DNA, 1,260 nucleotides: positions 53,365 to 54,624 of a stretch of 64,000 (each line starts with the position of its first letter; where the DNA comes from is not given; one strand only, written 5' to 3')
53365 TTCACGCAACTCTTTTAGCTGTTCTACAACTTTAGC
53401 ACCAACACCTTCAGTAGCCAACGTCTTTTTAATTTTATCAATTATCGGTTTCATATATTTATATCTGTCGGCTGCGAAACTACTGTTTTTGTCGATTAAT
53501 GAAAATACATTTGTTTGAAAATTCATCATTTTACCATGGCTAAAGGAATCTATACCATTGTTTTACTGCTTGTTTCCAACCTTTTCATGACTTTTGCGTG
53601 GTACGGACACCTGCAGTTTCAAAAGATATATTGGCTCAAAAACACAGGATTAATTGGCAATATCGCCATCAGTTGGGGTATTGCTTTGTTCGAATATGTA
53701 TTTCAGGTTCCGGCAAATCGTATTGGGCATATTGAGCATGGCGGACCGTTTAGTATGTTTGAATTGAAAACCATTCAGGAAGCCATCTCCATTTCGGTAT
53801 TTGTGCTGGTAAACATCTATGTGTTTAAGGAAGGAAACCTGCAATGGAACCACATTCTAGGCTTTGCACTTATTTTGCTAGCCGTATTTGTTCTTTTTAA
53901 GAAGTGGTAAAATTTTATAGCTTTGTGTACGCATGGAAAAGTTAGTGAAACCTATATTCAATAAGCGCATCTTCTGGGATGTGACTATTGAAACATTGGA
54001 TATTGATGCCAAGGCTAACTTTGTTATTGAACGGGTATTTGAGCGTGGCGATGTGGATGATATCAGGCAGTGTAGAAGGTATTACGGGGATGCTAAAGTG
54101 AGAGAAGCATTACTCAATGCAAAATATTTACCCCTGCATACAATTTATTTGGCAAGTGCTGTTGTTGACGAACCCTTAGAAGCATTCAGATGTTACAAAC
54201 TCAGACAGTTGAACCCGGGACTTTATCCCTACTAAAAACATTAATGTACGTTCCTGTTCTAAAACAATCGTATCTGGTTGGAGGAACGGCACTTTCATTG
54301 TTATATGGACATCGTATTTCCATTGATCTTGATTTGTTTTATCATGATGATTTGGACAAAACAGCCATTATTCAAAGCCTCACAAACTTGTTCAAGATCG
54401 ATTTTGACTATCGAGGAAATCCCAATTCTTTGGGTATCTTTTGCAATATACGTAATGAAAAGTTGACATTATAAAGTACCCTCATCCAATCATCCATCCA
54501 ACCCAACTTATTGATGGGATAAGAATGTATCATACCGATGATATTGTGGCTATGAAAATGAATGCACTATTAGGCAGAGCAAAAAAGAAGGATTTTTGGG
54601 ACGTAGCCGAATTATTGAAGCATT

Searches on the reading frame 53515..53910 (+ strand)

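Call 28: search_protein_families(library=pfam, proteins=[window:53515-53910:+], max_evalue=0.01)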
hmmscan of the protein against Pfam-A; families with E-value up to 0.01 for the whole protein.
window:53515-53910:+ (131 aa): 1 family
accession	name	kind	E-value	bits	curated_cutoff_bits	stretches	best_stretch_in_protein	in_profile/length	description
PF04342.18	DMT_6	-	2.1e-37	128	25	1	14-128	1-104/104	Putative member of DMT superfamily (DUF486)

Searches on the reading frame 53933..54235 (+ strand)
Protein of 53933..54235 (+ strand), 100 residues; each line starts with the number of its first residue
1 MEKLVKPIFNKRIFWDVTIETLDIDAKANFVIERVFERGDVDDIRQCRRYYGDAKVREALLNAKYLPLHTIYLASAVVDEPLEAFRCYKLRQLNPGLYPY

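Call 4: search_protein_families(library=pfam, proteins=[window:53933-54232:+], max_evalue=1)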
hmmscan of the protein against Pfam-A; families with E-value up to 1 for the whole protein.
seq(100 aa): 1 family
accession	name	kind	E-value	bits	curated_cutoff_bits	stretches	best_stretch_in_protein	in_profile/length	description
PF21956.1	DUF6922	-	6.8e-21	73.9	27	1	9-60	1-52/52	Family of unknown function (DUF6922)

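Call 5: search_protein_families(library=ncbifam, proteins=[window:53933-54232:+], max_evalue=1)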
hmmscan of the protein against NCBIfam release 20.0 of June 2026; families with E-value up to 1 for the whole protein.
seq(100 aa): 0 families

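Call 6: search_protein_families(library=padloc, proteins=[window:53933-54232:+], max_evalue=1)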
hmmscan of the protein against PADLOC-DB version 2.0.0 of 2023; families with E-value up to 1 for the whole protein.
seq(100 aa): 0 families

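Call 9: find_encoding_contigs(protein=window:53933-54235:+, flank=6000, max_places=10)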
Protein window:53933-54235:+ (100 aa): 22 contigs read that carry it; 10 places shown.
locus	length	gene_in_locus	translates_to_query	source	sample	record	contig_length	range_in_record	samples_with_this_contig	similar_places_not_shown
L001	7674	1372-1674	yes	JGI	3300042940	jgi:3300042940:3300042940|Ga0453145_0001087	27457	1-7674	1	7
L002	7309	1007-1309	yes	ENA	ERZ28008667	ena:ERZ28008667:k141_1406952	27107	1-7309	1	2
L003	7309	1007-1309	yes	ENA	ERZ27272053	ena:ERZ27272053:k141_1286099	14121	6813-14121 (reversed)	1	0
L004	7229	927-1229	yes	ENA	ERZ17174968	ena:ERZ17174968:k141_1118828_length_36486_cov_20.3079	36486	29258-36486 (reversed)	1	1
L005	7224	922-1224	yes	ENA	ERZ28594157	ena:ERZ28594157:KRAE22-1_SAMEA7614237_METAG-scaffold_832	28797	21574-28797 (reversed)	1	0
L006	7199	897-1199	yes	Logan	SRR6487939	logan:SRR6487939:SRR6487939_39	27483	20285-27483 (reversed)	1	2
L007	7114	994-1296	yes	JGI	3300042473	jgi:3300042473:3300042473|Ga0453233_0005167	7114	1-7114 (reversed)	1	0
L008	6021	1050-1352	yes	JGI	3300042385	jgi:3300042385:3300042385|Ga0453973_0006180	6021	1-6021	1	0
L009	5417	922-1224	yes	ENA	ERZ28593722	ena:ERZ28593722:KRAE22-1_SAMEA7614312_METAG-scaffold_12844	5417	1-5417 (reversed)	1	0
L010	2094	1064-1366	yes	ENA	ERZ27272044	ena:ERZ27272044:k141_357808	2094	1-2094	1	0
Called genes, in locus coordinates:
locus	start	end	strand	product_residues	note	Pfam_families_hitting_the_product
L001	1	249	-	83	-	?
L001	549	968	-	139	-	-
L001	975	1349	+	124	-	PF04342:DMT_6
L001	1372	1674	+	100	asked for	PF21956:DUF6922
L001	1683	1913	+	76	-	PF08843:AbiEii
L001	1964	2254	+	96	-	PF08843:AbiEii (weak)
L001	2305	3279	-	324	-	-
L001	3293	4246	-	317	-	PF19672:DUF6175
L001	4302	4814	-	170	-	-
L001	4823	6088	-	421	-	-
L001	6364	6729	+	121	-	PF12844:HTH_19 (weak), PF13560:HTH_31 (weak), PF01381:HTH_3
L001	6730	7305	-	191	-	PF03358:FMN_red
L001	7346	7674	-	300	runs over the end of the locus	PF03193:RsgA_GTPase (faint), PF03308:MeaB, PF00009:GTP_EFTU (faint), PF02492:cobW (faint), PF03029:ATP_bind_1 (faint)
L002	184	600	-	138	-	-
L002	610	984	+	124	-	PF04342:DMT_6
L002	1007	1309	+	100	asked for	PF21956:DUF6922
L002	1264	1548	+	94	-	PF08843:AbiEii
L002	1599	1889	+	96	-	PF08843:AbiEii (weak)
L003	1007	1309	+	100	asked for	PF21956:DUF6922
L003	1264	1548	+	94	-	PF08843:AbiEii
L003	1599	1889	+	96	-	PF08843:AbiEii (weak)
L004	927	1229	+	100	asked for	PF21956:DUF6922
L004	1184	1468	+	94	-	PF08843:AbiEii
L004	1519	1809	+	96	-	PF08843:AbiEii (weak)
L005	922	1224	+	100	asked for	PF21956:DUF6922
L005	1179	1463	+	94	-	PF08843:AbiEii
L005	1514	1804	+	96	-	PF08843:AbiEii (weak)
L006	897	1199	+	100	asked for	PF21956:DUF6922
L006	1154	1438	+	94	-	PF08843:AbiEii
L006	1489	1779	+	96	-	PF08843:AbiEii (weak)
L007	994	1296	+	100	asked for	PF21956:DUF6922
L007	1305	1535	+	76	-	PF08843:AbiEii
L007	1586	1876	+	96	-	PF08843:AbiEii (weak)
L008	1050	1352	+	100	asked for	PF21956:DUF6922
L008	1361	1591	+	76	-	PF08843:AbiEii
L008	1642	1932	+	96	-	PF08843:AbiEii (weak)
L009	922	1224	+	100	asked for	PF21956:DUF6922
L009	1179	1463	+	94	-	PF08843:AbiEii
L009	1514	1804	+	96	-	PF08843:AbiEii (weak)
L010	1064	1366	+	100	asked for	PF21956:DUF6922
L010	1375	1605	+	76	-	PF08843:AbiEii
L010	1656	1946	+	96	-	PF08843:AbiEii (weak)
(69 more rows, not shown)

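Call 27: find_homologous_proteins(query=window:53933-54232:+)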
Query window:53933-54232:+ (100 aa): 2360 proteins with E <= 0.001 among 2363 candidates; the best 120 are listed.
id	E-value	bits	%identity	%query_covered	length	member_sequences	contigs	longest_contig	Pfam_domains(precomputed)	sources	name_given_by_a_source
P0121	3.2e-60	219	99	100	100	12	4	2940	PF21956.2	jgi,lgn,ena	jgi:hypothetical protein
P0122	7.0e-51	189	83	100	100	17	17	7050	PF21956.2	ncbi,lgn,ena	-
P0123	1.2e-50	188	85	100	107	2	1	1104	PF21956.2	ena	-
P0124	2.5e-50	187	83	100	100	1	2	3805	PF21956.2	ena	-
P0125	7.1e-50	185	83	100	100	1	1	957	PF21956.2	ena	-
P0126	1.5e-49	184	83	100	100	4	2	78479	PF21956.2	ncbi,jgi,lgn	jgi:hypothetical protein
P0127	3.4e-49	183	82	100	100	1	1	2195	PF21956.2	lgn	-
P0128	8.9e-49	182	84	100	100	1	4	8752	PF21956.2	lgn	-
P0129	1.4e-48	181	78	100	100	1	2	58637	PF21956.2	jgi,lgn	jgi:hypothetical protein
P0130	4.6e-48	180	80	100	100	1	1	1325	PF21956.2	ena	-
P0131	5.0e-48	179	78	100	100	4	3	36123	PF21956.2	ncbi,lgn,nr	ncbi:MAG: hypothetical protein IPH84_16350 [Bacteroidales bacterium]|nr:hypothetical protein [Bacter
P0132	5.3e-48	179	82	100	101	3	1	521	PF21956.2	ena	-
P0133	8.3e-48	179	85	95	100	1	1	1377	PF21956.2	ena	-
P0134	9.4e-48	179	79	100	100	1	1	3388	PF21956.2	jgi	jgi:hypothetical protein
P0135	1.1e-47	178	78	100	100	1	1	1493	PF21956.2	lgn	-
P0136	1.6e-47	178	79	100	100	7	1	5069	PF21956.2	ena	-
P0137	1.7e-47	178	79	100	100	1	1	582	PF21956.2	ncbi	-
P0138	2.1e-47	177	79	100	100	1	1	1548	PF21956.2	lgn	-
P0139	2.4e-47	177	78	100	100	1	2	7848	PF21956.2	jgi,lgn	jgi:hypothetical protein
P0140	2.6e-47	177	79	100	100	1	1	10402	PF21956.2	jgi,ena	-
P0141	2.8e-47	177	80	100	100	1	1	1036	PF21956.2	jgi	jgi:hypothetical protein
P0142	2.8e-47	177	78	100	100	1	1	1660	PF21956.2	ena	-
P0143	3.7e-47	177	79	100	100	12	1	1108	PF21956.2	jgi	jgi:hypothetical protein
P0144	3.8e-47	177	79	100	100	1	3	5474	PF21956.2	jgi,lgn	-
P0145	4.6e-47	176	79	100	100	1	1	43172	PF21956.2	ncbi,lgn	-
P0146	4.9e-47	176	80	100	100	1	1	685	PF21956.2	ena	-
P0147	5.1e-47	176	78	100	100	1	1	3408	PF21956.2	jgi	jgi:hypothetical protein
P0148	6.0e-47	176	77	100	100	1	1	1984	PF21956.2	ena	-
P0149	6.1e-47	176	77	100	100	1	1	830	PF21956.2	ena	-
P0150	6.2e-47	176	77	100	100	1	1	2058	PF21956.2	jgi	-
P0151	6.8e-47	176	77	100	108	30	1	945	PF21956.2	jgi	-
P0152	6.9e-47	176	77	100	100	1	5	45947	PF21956.2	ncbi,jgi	jgi:hypothetical protein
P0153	7.3e-47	176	79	100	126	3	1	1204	PF21956.2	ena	-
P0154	8.3e-47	176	80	100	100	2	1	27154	PF21956.2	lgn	-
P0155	8.4e-47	176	78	100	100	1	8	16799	PF21956.2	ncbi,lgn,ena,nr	ncbi:MAG: hypothetical protein WAT92_16860 [Saprospiraceae bacterium]|nr:hypothetical protein [Sapro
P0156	8.5e-47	176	78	100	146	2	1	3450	PF21956.2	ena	-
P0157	9.4e-47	175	78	100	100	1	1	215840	PF21956.2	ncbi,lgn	-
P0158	9.4e-47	175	77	100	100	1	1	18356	PF21956.2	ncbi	ncbi:MAG: DUF6922 domain-containing protein [Bacteroidia bacterium]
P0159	9.7e-47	175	77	100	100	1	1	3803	PF21956.2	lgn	-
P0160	1.0e-46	175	77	100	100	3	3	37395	PF21956.2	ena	-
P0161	1.0e-46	175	76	100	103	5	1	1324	PF21956.2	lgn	-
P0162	1.1e-46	175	80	96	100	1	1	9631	PF21956.2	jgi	-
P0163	1.1e-46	175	78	100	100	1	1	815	PF21956.2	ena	-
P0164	1.1e-46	175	78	97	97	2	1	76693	PF21956.2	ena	-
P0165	1.1e-46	175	77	100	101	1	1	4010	PF21956.2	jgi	jgi:hypothetical protein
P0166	1.2e-46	175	77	99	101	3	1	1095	PF21956.2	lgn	-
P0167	1.2e-46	175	80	95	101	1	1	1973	PF21956.2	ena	-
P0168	1.3e-46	175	83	95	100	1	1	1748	PF21956.2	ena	-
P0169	1.5e-46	175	76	100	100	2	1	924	PF21956.2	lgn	-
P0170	1.8e-46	174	79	95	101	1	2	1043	PF21956.2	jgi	-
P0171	1.9e-46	174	79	100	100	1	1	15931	PF21956.2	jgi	jgi:hypothetical protein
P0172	2.1e-46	174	77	100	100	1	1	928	PF21956.2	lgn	-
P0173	2.2e-46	174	77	100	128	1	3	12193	PF21956.2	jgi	jgi:hypothetical protein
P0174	2.2e-46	174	77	100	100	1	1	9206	PF21956.2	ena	-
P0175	2.2e-46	174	76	100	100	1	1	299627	PF21956.2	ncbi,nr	ncbi:MAG: hypothetical protein NTU98_04085 [Bacteroidetes bacterium]|nr:hypothetical protein [Bacter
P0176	2.2e-46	174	79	100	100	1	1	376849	PF21956.2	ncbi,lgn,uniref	ncbi:DUF6922 domain-containing protein [Roseimarinus sediminis]|uniref:DUF6922 domain-containing pro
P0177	2.3e-46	174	77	100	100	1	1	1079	PF21956.2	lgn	-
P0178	2.4e-46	174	77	100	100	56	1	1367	PF21956.2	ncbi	-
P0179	2.4e-46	174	78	100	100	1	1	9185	PF21956.2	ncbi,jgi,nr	ncbi:MAG TPA: hypothetical protein PLK12_16220 [Prolixibacteraceae bacterium]|nr:hypothetical protei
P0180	2.5e-46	174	76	100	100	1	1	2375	PF21956.2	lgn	-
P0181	2.5e-46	174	76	100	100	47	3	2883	PF21956.2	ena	-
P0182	2.6e-46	174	79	100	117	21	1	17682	PF21956.2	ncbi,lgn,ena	-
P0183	2.7e-46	174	77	100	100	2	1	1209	PF21956.2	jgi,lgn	-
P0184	2.7e-46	174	77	100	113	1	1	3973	PF21956.2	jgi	jgi:hypothetical protein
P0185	2.7e-46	174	76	100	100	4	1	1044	PF21956.2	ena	-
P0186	2.9e-46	174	82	95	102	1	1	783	PF21956.2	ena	-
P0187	2.9e-46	174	82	95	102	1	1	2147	PF21956.2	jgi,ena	jgi:hypothetical protein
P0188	2.9e-46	174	82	95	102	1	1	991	PF21956.2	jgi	jgi:hypothetical protein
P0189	3.0e-46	174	76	100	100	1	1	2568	PF21956.2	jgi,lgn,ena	-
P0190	3.2e-46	174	76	100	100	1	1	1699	PF21956.2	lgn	-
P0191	3.2e-46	174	77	100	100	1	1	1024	PF21956.2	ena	-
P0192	3.2e-46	174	77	100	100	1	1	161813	PF21956.2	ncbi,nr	ncbi:MAG: hypothetical protein IPL23_11900 [Saprospiraceae bacterium]|nr:hypothetical protein [Sapro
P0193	3.5e-46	174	77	100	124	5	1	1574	PF21956.2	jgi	jgi:nicotinamide mononucleotide adenylyltransferase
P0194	3.6e-46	174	77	100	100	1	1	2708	PF21956.2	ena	-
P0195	4.0e-46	173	76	100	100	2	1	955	PF21956.2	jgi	jgi:hypothetical protein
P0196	4.1e-46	173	79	100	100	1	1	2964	PF21956.2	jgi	-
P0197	4.3e-46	173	78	100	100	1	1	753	PF21956.2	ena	-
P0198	4.4e-46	173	81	95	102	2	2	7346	PF21956.2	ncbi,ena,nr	ncbi:MAG TPA: hypothetical protein PKD85_03955 [Saprospiraceae bacterium]|nr:hypothetical protein [S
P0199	4.6e-46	173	76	100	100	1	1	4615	PF21956.2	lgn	-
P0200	4.8e-46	173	77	100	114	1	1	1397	PF21956.2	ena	-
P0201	5.2e-46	173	77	100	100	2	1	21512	PF21956.2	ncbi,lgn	ncbi:MAG: hypothetical protein ABI723_11860 [Bacteroidia bacterium]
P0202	5.2e-46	173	77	100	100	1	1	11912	PF21956.2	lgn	-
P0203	5.4e-46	173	76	100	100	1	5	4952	PF21956.2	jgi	jgi:hypothetical protein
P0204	5.6e-46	173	76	100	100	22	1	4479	PF21956.2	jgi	jgi:hypothetical protein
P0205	5.7e-46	173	78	100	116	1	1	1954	PF21956.2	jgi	-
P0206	5.7e-46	173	80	95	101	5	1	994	PF21956.2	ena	-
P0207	5.8e-46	173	76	100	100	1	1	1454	PF21956.2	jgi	-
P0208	6.0e-46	173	77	100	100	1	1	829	PF21956.2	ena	-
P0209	6.1e-46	173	76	100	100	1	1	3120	PF21956.2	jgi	jgi:hypothetical protein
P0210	6.3e-46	173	77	100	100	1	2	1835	PF21956.2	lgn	-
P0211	6.5e-46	173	80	100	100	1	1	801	PF21956.2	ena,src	-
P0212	6.6e-46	173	81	95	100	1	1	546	PF21956.2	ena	-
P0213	6.7e-46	173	78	100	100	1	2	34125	PF21956.2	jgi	jgi:hypothetical protein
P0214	6.7e-46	173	78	100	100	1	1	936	PF21956.2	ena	-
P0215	7.2e-46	173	77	100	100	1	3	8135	PF21956.2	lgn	-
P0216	7.4e-46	173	80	95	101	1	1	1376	PF21956.2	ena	-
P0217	7.5e-46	173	76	100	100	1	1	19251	PF21956.2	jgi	jgi:hypothetical protein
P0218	7.7e-46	172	78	100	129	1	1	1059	PF21956.2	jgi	-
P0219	8.0e-46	172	77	100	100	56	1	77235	PF21956.2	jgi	-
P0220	8.7e-46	172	76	100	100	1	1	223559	PF21956.2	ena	-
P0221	9.2e-46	172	78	100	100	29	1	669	PF21956.2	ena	-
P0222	9.2e-46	172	74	100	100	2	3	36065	PF21956.2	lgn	-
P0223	9.3e-46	172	77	100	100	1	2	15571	PF21956.2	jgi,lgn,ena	-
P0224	1.0e-45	172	79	95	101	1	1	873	PF21956.2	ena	-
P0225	1.1e-45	172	76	100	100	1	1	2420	PF21956.2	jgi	jgi:hypothetical protein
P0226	1.1e-45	172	76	100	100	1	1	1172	PF21956.2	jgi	jgi:hypothetical protein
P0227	1.2e-45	172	75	100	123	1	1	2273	PF21956.2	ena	-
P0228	1.3e-45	172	76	100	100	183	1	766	PF21956.2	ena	-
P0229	1.3e-45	172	79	95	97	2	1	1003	PF21956.2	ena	-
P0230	1.3e-45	172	78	95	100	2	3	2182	PF21956.2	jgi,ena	-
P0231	1.4e-45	172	74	100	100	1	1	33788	PF21956.2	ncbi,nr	ncbi:MAG: hypothetical protein NTU44_05155 [Bacteroidetes bacterium]|nr:hypothetical protein [Bacter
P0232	1.4e-45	172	76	100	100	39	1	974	PF21956.2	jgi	jgi:nicotinamide mononucleotide adenylyltransferase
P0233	1.5e-45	172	76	100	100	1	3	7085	PF21956.2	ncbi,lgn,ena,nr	ncbi:MAG: hypothetical protein GX103_15590 [Bacteroidales bacterium]|nr:hypothetical protein [Bacter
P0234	1.5e-45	172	78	100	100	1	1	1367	PF21956.2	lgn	-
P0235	1.5e-45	172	77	96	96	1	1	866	PF21956.2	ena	-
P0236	1.5e-45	172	75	100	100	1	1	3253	PF21956.2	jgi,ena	-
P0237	1.6e-45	171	79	95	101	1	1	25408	PF21956.2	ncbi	ncbi:MAG: hypothetical protein ABI472_12570 [Ginsengibacter sp.]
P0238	1.6e-45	171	75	100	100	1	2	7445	PF21956.2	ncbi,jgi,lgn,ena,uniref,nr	ncbi:MAG TPA: hypothetical protein ENN90_14445 [Mariniphaga anaerophila]|uniref:DUF6922 domain-conta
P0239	1.7e-45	171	77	100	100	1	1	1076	PF21956.2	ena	-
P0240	1.7e-45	171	75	100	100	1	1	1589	PF21956.2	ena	-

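Call 37: predict_structure(alignment_id=A2)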
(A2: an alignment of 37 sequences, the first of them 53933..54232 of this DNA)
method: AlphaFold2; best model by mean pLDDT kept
length: 100 residues; sequences in the alignment: 37
mean_pLDDT: 78.4   pTM: 0.65
mean pLDDT of the five models: 78.4, 78.0, 75.7, 75.2, 47.3
residues with pLDDT >= 90: 23; 70-90: 48; 50-70: 26; < 50: 3
segments of 3 or more residues with pLDDT < 50: 1-3
pLDDT, mean of each block of 10 residues (from residue 1): 55 54 71 86 88 91 87 91 91 70
secondary structure, 60 per line:
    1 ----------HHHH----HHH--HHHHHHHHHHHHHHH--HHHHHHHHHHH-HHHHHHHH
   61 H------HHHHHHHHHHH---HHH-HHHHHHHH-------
elements in order: H11-14 H24-38 H41-51 H53-61 H68-78 H86-93

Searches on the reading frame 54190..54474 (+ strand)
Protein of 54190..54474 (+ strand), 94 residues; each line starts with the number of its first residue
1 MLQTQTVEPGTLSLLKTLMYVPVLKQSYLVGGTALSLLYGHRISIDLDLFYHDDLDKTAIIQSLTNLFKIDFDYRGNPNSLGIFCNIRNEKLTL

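Call 4: search_protein_families(library=pfam, proteins=[window:54190-54471:+], max_evalue=1)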
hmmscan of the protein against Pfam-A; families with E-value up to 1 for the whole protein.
seq(94 aa): 1 family
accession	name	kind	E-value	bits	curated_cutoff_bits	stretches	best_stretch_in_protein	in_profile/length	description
PF08843.17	AbiEii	-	3.4e-08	34.1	22.5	1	15-66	3-58/238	Nucleotidyl transferase AbiEii toxin, Type IV TA system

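Call 10: find_encoding_contigs(protein=window:54190-54474:+, flank=3000, max_places=10)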
Protein window:54190-54474:+ (94 aa): 21 contigs read that carry it; 10 places shown.
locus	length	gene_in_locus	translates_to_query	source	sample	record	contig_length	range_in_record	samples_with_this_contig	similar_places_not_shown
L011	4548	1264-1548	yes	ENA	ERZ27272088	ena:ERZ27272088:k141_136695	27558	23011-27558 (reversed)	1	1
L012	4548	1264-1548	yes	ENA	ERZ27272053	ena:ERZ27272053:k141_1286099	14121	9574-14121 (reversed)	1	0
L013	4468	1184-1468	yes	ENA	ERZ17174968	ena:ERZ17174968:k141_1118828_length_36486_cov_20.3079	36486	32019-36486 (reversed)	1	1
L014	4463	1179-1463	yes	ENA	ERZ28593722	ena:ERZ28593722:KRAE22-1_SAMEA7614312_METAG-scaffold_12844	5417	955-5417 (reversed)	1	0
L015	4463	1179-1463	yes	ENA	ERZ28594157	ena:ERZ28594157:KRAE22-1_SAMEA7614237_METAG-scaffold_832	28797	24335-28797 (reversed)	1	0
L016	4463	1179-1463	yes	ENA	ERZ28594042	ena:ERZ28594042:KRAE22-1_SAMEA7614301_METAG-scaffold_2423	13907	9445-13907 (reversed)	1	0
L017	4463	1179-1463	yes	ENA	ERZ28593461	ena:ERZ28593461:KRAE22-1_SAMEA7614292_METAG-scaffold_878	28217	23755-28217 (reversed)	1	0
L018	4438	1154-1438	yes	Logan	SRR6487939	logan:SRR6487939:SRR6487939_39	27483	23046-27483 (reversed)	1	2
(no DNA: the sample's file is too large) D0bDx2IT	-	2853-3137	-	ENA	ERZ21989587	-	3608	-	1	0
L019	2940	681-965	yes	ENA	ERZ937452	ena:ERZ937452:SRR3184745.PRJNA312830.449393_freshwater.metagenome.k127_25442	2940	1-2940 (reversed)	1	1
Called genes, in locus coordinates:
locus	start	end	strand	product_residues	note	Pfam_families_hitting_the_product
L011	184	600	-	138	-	-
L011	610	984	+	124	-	PF04342:DMT_6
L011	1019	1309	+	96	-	PF21956:DUF6922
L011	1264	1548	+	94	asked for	PF08843:AbiEii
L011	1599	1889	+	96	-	PF08843:AbiEii (weak)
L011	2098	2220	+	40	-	-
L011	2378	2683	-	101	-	PF07666:MpPF26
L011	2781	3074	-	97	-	-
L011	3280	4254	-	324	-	-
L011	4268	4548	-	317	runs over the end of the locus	PF19672:DUF6175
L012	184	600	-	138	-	-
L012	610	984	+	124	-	PF04342:DMT_6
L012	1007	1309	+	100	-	PF21956:DUF6922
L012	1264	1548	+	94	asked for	PF08843:AbiEii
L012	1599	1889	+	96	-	PF08843:AbiEii (weak)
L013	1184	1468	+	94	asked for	PF08843:AbiEii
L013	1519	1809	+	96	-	PF08843:AbiEii (weak)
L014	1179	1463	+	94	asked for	PF08843:AbiEii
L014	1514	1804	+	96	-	PF08843:AbiEii (weak)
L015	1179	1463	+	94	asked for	PF08843:AbiEii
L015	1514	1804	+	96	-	PF08843:AbiEii (weak)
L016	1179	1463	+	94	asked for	PF08843:AbiEii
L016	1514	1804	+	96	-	PF08843:AbiEii (weak)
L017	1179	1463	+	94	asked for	PF08843:AbiEii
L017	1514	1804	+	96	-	PF08843:AbiEii (weak)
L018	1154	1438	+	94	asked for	PF08843:AbiEii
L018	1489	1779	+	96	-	PF08843:AbiEii (weak)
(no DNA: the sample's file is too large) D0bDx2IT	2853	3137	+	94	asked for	PF08843:AbiEii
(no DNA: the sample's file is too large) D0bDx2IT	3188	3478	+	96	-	PF08843:AbiEii (weak)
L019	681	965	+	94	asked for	PF08843:AbiEii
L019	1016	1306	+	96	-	PF08843:AbiEii (weak)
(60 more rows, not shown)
